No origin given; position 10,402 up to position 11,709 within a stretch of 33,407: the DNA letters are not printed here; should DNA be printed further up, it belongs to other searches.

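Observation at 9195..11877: Retron-like cassette whose third component is a DnaB-family protein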

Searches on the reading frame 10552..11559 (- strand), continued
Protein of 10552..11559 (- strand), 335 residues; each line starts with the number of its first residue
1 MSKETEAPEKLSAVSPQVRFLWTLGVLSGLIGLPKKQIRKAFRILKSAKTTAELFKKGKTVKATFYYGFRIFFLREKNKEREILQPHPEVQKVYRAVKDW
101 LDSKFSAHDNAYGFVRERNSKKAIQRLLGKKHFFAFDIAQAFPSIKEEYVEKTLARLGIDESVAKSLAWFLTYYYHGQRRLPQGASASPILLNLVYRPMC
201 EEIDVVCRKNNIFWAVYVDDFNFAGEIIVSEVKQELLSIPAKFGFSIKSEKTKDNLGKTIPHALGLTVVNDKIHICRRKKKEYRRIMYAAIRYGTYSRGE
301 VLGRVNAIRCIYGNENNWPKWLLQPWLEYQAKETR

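Call 40: search_solved_structures(query=A1, max_evalue=0.01)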
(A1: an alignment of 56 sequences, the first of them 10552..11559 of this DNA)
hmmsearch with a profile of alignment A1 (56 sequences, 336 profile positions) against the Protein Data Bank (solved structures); distinct sequences matched with E-value up to 0.01: 23.
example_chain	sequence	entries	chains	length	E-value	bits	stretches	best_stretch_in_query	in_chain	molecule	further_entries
7v9u_A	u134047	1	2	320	1.2e-24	90.2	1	64-314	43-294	RNA-directed DNA polymerase from retron EC86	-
7v9x_A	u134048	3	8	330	1.3e-24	90.1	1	64-314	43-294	RNA-directed DNA polymerase from retron EC86 | Retron Ec86 reverse transcriptase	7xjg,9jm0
8qbk_A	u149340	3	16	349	1.5e-24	89.8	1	64-314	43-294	Retron Ec86 reverse transcriptase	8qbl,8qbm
9e8z_H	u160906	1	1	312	1.4e-23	86.7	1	80-331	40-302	Retron Ec83 reverse transcriptase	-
36ht_A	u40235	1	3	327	1.4e-21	80.2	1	74-311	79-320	Retron-Kva2 Reverse Transcriptase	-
9n69_E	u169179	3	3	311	6.2e-16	61.5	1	72-308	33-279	RNA-directed DNA polymerase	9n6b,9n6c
9lm3_A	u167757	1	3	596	1.7e-15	60.1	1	69-303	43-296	Retron Ec67 protein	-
9i2f_C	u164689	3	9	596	1.8e-15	60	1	69-303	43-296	Retron Ec67 protein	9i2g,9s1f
8bgj_A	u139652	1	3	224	7.7e-15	58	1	70-239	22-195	RNA-directed DNA polymerase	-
22et_A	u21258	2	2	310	2.6e-12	49.6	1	105-287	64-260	Retron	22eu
9l7p_E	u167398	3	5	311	7.8e-12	48.1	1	90-295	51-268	Retron St85 family RNA-directed DNA polymerase | Retron I-A Ec78 reverse transcriptase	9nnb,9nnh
9kjx_A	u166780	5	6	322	8.6e-12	47.9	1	90-295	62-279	RNA-directed DNA polymerase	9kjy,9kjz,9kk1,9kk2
9vhe_A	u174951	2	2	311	2.8e-11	46.2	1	84-298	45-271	Retron Ec78 reverse transcriptase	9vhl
9p4j_E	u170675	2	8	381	2.5e-10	43.1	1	86-251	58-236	Retron Eco8 reverse transcriptase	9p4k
23or_A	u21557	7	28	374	2.7e-10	43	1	86-251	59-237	Retron Eco8 reverse transcriptase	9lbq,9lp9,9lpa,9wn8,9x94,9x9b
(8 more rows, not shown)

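Call 41: search_protein_families(library=ncbifam, proteins=[window:10552-11559:-], max_evalue=0.001)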
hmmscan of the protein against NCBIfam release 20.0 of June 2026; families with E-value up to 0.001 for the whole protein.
window:10552-11559:- (335 aa): 4 families
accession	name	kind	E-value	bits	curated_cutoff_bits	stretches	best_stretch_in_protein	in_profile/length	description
NF038233.2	retron_St85_RT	exception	2.7e-32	112.2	235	1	67-293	23-256/289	retron St85 family RNA-directed DNA polymerase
NF042941.1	Retron_TIR_antiphage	equivalog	4.5e-17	62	600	1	74-295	34-270/464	TIR domain-containing anti-phage reverse transcriptase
NF038237.1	retron_Ec67_fus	exception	1.3e-15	56.9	450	1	45-300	19-292/572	retron Ec67 family RNA-directed DNA polymerase/endonuclease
TIGR04416.1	group_II_RT_mat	equivalog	1e-09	38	300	1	96-253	85-250/353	group II intron reverse transcriptase/maturase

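Call 51: search_protein_families(library=padloc, proteins=[P0060, P0061, P0062, P0063, P0064, P0065, P0066, P0067, P0068, P0069], max_evalue=1e-10)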
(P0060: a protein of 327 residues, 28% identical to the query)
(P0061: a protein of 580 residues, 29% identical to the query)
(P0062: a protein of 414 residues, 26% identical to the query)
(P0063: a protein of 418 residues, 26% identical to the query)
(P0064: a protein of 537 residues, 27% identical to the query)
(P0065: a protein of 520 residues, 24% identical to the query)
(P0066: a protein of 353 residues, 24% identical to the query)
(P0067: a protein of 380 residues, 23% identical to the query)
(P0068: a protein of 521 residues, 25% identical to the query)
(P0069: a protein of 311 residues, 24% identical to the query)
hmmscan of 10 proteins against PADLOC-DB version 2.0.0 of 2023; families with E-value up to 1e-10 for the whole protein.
P0060 (327 aa): 33 families (the best 25 are shown)
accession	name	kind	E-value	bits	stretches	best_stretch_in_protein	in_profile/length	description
PDLC02941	RT_II-A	-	2.2e-35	120.3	1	58-303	38-279/309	-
PDLC02960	RT-Protease_XI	-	1.4e-34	117.9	1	58-223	31-189/506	single gene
PDLC02959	RT-Protease_XI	-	2.8e-34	116.9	1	58-223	33-191/510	single gene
PDLC02943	RT_III-A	-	8e-34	115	1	60-244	49-226/322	-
PDLC02949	RT_other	-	1.3e-33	114.9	1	61-246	187-384/481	-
PDLC02942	RT_III-A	-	6.4e-33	112.2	1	52-231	61-234/341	-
PDLC02955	RT_X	-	6.8e-33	112.2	1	60-223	24-183/272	-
PDLC02946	RT_III-A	-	9.8e-33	111.7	1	52-240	53-234/330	-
PDLC03740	RT_outgroup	-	1.4e-32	111.4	2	61-170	124-229/407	retron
PDLC02962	RT-TIR_XII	-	1e-30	105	1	59-225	40-204/478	single gene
PDLC02961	RT-TIR_XII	-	3.9e-30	103.2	1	61-223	44-204/475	single gene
PDLC02944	RT_III-A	-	2.4e-29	101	1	172-286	203-320/597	-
PDLC02952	RT_VI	-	7.2e-29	98.9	1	58-302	31-268/279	-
PDLC02956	RT_XIII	-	7.4e-29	99.1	1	60-246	144-343/469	-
PDLC03739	RT_Ec107-like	-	1.9e-28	97.8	1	60-231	36-202/307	retron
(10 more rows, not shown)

P0061 (580 aa): 39 families (the best 25 are shown)
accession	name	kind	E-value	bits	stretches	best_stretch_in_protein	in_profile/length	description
PDLC02959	RT-Protease_XI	-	1.9e-89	298.9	1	40-323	24-310/510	single gene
PDLC02960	RT-Protease_XI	-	3.6e-89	298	1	40-323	22-307/506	single gene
PDLC02961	RT-TIR_XII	-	1.8e-82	275.7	1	47-323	39-319/475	single gene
PDLC02962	RT-TIR_XII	-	1.6e-81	272.6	1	45-323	36-320/478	single gene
PDLC02965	RT-Toprim_I-C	-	3.5e-78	261.8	1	44-320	19-296/529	single gene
PDLC02968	RT-Toprim_I-C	-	7.6e-78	260.7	1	44-326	19-302/529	single gene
PDLC02966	RT-Toprim_I-C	-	7.2e-77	257.2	1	48-340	41-341/568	single gene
PDLC02963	RT-Toprim_I-C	-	6.7e-76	254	1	48-367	36-341/552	single gene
PDLC02967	RT-Toprim_I-C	-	2.3e-75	252.4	1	46-336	30-309/549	single gene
PDLC02964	RT-Toprim_I-C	-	8.5e-73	243.9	1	46-330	30-311/554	single gene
PDLC02956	RT_XIII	-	3.4e-72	242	1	47-322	140-414/469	-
PDLC02946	RT_III-A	-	2e-69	232.2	1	42-320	52-316/330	-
PDLC02942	RT_III-A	-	3.5e-69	231.5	1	36-331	54-335/341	-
PDLC02955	RT_X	-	2.2e-68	228.6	1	36-301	9-253/272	-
PDLC02943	RT_III-A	-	3.4e-66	221.4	1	39-331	37-316/322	-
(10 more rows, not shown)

P0062 (414 aa): 36 families (the best 25 are shown)
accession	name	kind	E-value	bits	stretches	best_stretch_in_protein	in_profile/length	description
PDLC02949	RT_other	-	1.6e-126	421.3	1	3-397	68-452/481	-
PDLC03740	RT_outgroup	-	2.8e-119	397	1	5-397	6-389/407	retron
PDLC02956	RT_XIII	-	4.4e-87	291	1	100-388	109-400/469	-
PDLC02944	RT_III-A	-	1e-65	221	1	96-388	37-345/597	-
PDLC02946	RT_III-A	-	2.8e-64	215.3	1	134-374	58-287/330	-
PDLC02941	RT_II-A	-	9e-63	210.3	1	130-370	33-263/309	-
PDLC02942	RT_III-A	-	1.3e-61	206.6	1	134-367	66-288/341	-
PDLC02945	RT_III-A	-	1.7e-61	206.3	1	125-376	55-320/362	-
PDLC02943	RT_III-A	-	2.5e-61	205.4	1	127-355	39-257/322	-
PDLC02959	RT-Protease_XI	-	3.6e-60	202.4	1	104-380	8-280/510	single gene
PDLC02960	RT-Protease_XI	-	5.4e-60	201.8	1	105-380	7-277/506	single gene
PDLC02962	RT-TIR_XII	-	9e-59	197.6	1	102-374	12-279/478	single gene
PDLC02961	RT-TIR_XII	-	1.7e-58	196.7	1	104-376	14-283/475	single gene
PDLC02955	RT_X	-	4.5e-56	188.2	1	132-385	19-261/272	-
PDLC03739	RT_Ec107-like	-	3e-52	175.9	1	128-377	27-266/307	retron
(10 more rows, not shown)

P0063 (418 aa): 36 families (the best 25 are shown)
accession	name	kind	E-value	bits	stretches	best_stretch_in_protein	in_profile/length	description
PDLC02949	RT_other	-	7.6e-159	527.9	1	14-418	69-470/481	-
PDLC03740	RT_outgroup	-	1e-149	497.2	1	21-418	11-407/407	retron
PDLC02956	RT_XIII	-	1.8e-96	322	1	93-411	109-418/469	-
PDLC02944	RT_III-A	-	9.6e-65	217.8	1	103-398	48-350/597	-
PDLC02942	RT_III-A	-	1.1e-61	206.8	1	131-398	67-317/341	-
PDLC02941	RT_II-A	-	9.4e-61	203.6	2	260-398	148-278/309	-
PDLC02945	RT_III-A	-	1e-59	200.4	1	97-418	40-360/362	-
PDLC02943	RT_III-A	-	9e-59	197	2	129-239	45-155/322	-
PDLC03739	RT_Ec107-like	-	3.8e-56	188.7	2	259-399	144-288/307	retron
PDLC02946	RT_III-A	-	8e-56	187.5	2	259-410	168-321/330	-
PDLC02960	RT-Protease_XI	-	8.1e-55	184.7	1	131-398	31-297/506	single gene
PDLC02955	RT_X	-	2.1e-54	182.8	1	131-377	22-248/272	-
PDLC02959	RT-Protease_XI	-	3.4e-54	182.6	1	132-397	34-299/510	single gene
PDLC02962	RT-TIR_XII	-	6.6e-54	181.5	2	259-378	150-279/478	single gene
PDLC02961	RT-TIR_XII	-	1e-53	180.9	2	259-398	152-309/475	single gene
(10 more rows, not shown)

P0064 (537 aa): 40 families (the best 25 are shown)
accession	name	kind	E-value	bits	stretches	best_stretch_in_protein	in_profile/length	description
PDLC02959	RT-Protease_XI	-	1.8e-105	351.8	1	59-397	19-344/510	single gene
PDLC02960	RT-Protease_XI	-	1.1e-104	349.3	1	59-386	17-329/506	single gene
PDLC02961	RT-TIR_XII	-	8.6e-100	332.9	1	59-392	25-347/475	single gene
PDLC02962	RT-TIR_XII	-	9.6e-98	326.1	1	56-389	22-344/478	single gene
PDLC02965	RT-Toprim_I-C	-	8.6e-89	296.8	1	59-395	9-329/529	single gene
PDLC02968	RT-Toprim_I-C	-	2.7e-88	295.1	1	59-379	9-314/529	single gene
PDLC02956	RT_XIII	-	5.8e-75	251.1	1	56-385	121-433/469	-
PDLC02963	RT-Toprim_I-C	-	1.5e-70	236.3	1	59-410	21-347/552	single gene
PDLC02966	RT-Toprim_I-C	-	2.1e-70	235.8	1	41-393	9-335/568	single gene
PDLC02967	RT-Toprim_I-C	-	5.8e-69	231.3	1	49-312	7-267/549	single gene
PDLC02964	RT-Toprim_I-C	-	2e-67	226.2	1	47-310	5-266/554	single gene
PDLC02946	RT_III-A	-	7.4e-64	214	1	63-321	47-287/330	-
PDLC02943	RT_III-A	-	1.7e-60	202.7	1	73-360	45-304/322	-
PDLC02949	RT_other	-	5.4e-59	198.6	1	75-315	184-425/481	-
PDLC02941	RT_II-A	-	8.5e-58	193.9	1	59-310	24-257/309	-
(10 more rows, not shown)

P0065 (520 aa): 39 families (the best 25 are shown)
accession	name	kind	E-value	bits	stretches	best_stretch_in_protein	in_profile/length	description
PDLC02956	RT_XIII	-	1.1e-194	645.9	1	3-491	6-453/469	-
PDLC02949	RT_other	-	7.3e-97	323.5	1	46-467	71-474/481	-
PDLC03740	RT_outgroup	-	7.3e-92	306.7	1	114-461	63-405/407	retron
PDLC02946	RT_III-A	-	2e-85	284.8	1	137-461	23-327/330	-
PDLC02959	RT-Protease_XI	-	1.7e-83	279.3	1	146-465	6-321/510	single gene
PDLC02960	RT-Protease_XI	-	4.3e-83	278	1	147-469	5-322/506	single gene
PDLC02941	RT_II-A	-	2.6e-82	274.5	2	305-466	148-301/309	-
PDLC02944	RT_III-A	-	1.8e-80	269.8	1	136-491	30-395/597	-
PDLC02945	RT_III-A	-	7.2e-80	266.7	1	137-461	29-358/362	-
PDLC02961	RT-TIR_XII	-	1.6e-78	262.7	2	304-462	152-328/475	single gene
PDLC02962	RT-TIR_XII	-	3.2e-78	261.7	1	146-422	12-276/478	single gene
PDLC02942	RT_III-A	-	6.1e-77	257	1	138-450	32-324/341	-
PDLC02943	RT_III-A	-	3.2e-74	247.7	2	138-285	12-155/322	-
PDLC02966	RT-Toprim_I-C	-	3.8e-71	238.3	1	145-448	12-319/568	single gene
PDLC02968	RT-Toprim_I-C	-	2e-70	236.2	1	152-423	2-255/529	single gene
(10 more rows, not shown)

P0066 (353 aa): 38 families (the best 25 are shown)
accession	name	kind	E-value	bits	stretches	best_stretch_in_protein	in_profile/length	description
PDLC03739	RT_Ec107-like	-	1.6e-128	426.4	2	121-351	81-306/307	retron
PDLC02942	RT_III-A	-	1.2e-87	292.1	1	45-351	59-336/341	-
PDLC02946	RT_III-A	-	5.8e-73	243.9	1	125-338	110-315/330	-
PDLC02943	RT_III-A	-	4.8e-72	240.6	2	121-351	94-317/322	-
PDLC02940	RT_II-A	-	1.8e-61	206.3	1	122-293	257-429/477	-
PDLC02956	RT_XIII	-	5.3e-61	205.1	1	46-339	135-412/469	-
PDLC02944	RT_III-A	-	2.1e-60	203.5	1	186-312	204-336/597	-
PDLC02962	RT-TIR_XII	-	1.6e-58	196.7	1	127-339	92-317/478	single gene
PDLC02941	RT_II-A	-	2.6e-58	195.6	2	120-297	84-262/309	-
PDLC02945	RT_III-A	-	8.8e-58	194.1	1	185-338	200-346/362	-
PDLC02961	RT-TIR_XII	-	9.2e-58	194.3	1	127-340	94-317/475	single gene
PDLC02960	RT-Protease_XI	-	2e-57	193.3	1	128-341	85-306/506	single gene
PDLC02959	RT-Protease_XI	-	3.5e-57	192.5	1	128-341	87-309/510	single gene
PDLC02965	RT-Toprim_I-C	-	4.3e-54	182.3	1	45-342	16-300/529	single gene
PDLC02968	RT-Toprim_I-C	-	4.8e-54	182.1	1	45-339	16-296/529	single gene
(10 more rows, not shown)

P0067 (380 aa): 37 families (the best 25 are shown)
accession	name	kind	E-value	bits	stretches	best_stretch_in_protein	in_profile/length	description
PDLC02949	RT_other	-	2e-119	397.9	1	21-379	127-470/481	-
PDLC03740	RT_outgroup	-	2.5e-114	380.7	1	27-379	65-407/407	retron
PDLC02956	RT_XIII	-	1.2e-113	378.6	1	41-377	103-423/469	-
PDLC02946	RT_III-A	-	4.8e-79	263.9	1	90-379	59-329/330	-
PDLC02945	RT_III-A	-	2.4e-78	261.7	1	57-380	46-361/362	-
PDLC02941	RT_II-A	-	2.7e-75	251.4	2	216-373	146-292/309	-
PDLC02944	RT_III-A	-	1.1e-73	247.4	1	89-379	65-370/597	-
PDLC02960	RT-Protease_XI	-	2.7e-72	242.3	1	89-366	30-304/506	single gene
PDLC02959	RT-Protease_XI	-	4.6e-72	241.6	1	90-366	33-307/510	single gene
PDLC02961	RT-TIR_XII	-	3.7e-68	228.6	2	218-369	153-319/475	single gene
PDLC02962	RT-TIR_XII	-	6.6e-68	227.7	2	218-369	151-320/478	single gene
PDLC02942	RT_III-A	-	4.5e-66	221.3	1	89-368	65-326/341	-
PDLC03739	RT_Ec107-like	-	6.1e-66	220.9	2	216-374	143-301/307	retron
PDLC02943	RT_III-A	-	2.2e-64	215.4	2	216-366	155-305/322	-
PDLC02955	RT_X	-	3e-64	215.1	1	91-365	23-271/272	-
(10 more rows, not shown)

P0068 (521 aa): 44 families (the best 25 are shown)
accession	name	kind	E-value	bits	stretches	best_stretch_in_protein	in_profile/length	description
PDLC02960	RT-Protease_XI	-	1.5e-98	329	1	41-369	18-321/506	single gene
PDLC02959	RT-Protease_XI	-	2.6e-98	328.1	1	41-377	20-326/510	single gene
PDLC02961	RT-TIR_XII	-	8.7e-95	316.4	1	42-367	27-331/475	single gene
PDLC02962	RT-TIR_XII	-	8.6e-94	313.1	1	42-368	27-333/478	single gene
PDLC02965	RT-Toprim_I-C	-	4.2e-89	297.8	1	43-370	12-314/529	single gene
PDLC02968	RT-Toprim_I-C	-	4.4e-89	297.7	1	43-369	12-313/529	single gene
PDLC02956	RT_XIII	-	6.8e-79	264.1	1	44-369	131-426/469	-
PDLC02966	RT-Toprim_I-C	-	4e-69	231.6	1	38-357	24-326/568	single gene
PDLC02963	RT-Toprim_I-C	-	9.2e-68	227.1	1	39-356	20-320/552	single gene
PDLC02946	RT_III-A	-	9.7e-67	223.4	2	188-358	167-322/330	-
PDLC02967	RT-Toprim_I-C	-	1e-65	220.6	1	39-355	16-303/549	single gene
PDLC02945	RT_III-A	-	1.8e-64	216.1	1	55-354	64-349/362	-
PDLC02964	RT-Toprim_I-C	-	8.6e-64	214.2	1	39-300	16-265/554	single gene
PDLC02943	RT_III-A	-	1.6e-61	206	2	189-351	156-304/322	-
PDLC02942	RT_III-A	-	2.1e-60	202.6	1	55-350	66-322/341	-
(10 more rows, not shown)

P0069 (311 aa): 42 families (the best 25 are shown)
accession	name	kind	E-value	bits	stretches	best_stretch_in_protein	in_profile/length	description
PDLC03739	RT_Ec107-like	-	1.5e-112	373.9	1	16-309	4-306/307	retron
PDLC02942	RT_III-A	-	4e-85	283.9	1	36-309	56-336/341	-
PDLC02943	RT_III-A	-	1.3e-72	242.5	1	37-309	37-317/322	-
PDLC02946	RT_III-A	-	4.2e-65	218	1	43-274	55-285/330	-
PDLC02941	RT_II-A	-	9.4e-62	206.9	1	37-296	28-284/309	-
PDLC02944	RT_III-A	-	3.8e-60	202.7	2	157-274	202-325/597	-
PDLC02962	RT-TIR_XII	-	7.8e-56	187.9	1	29-275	25-278/478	single gene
PDLC02956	RT_XIII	-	8.6e-56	187.9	2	159-299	271-414/469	-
PDLC02961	RT-TIR_XII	-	2.1e-55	186.5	1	34-275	30-280/475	single gene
PDLC02940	RT_II-A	-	3.7e-55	185.4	1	39-295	201-455/477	-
PDLC02939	RT_II-A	-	3.1e-52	175.9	1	42-305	21-291/304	-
PDLC02945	RT_III-A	-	3.1e-52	175.8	2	157-275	199-317/362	-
PDLC02959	RT-Protease_XI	-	2.9e-51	172.9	1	36-276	26-274/510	single gene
PDLC02960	RT-Protease_XI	-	5.7e-51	172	1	37-276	25-271/506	single gene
PDLC02967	RT-Toprim_I-C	-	2.9e-50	169.6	1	37-296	25-299/549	single gene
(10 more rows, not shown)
